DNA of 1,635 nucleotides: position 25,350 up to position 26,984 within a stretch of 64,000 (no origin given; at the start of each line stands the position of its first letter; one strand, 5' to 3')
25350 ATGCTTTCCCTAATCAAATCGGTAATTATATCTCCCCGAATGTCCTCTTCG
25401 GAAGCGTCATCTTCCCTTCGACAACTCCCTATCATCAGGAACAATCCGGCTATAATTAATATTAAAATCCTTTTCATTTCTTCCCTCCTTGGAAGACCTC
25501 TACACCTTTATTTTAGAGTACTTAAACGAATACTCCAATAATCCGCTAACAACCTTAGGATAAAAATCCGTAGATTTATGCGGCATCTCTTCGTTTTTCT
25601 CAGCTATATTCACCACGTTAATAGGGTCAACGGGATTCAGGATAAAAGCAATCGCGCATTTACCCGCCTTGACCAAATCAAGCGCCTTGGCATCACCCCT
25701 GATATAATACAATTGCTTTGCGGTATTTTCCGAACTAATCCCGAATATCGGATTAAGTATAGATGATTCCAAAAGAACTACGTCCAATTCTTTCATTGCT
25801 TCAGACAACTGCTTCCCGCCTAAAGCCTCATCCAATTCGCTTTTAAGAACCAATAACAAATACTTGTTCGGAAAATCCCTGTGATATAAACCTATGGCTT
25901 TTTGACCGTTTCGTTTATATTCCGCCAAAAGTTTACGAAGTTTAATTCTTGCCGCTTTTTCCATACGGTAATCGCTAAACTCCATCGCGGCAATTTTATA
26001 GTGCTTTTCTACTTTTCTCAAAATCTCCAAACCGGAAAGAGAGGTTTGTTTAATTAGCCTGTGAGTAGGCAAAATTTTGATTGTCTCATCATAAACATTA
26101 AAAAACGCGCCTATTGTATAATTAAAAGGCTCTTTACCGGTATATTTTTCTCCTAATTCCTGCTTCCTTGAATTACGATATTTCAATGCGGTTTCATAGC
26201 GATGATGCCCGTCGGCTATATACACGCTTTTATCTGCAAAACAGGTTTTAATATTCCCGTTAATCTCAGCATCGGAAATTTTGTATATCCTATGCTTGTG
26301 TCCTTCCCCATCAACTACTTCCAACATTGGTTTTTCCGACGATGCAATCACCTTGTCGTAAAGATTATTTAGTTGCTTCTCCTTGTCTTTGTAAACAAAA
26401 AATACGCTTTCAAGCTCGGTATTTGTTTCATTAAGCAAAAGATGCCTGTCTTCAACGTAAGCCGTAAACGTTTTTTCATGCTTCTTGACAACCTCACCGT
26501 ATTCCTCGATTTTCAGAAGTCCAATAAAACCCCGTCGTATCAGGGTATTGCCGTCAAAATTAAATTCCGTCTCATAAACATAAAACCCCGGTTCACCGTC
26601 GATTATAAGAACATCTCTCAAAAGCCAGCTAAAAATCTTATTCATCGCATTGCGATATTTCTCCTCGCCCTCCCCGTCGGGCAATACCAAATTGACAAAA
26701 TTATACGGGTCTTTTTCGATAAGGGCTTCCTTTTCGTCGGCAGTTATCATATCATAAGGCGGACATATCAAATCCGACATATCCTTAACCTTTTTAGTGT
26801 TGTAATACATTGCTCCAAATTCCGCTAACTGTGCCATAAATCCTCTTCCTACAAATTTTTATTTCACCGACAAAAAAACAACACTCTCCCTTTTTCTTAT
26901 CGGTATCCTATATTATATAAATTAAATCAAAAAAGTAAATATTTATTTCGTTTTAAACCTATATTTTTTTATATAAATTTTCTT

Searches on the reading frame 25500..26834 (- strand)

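Call 67: search_protein_families(library=pfam, proteins=[window:25500-26834:-], max_evalue=0.001)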
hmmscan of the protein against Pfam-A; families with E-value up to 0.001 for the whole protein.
window:25500-26834:- (444 aa): 1 family
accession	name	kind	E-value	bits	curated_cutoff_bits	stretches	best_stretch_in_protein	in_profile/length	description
PF06245.16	DUF1015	-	1.1e-78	264.9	25.8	1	6-352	4-324/325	Protein of unknown function (DUF1015)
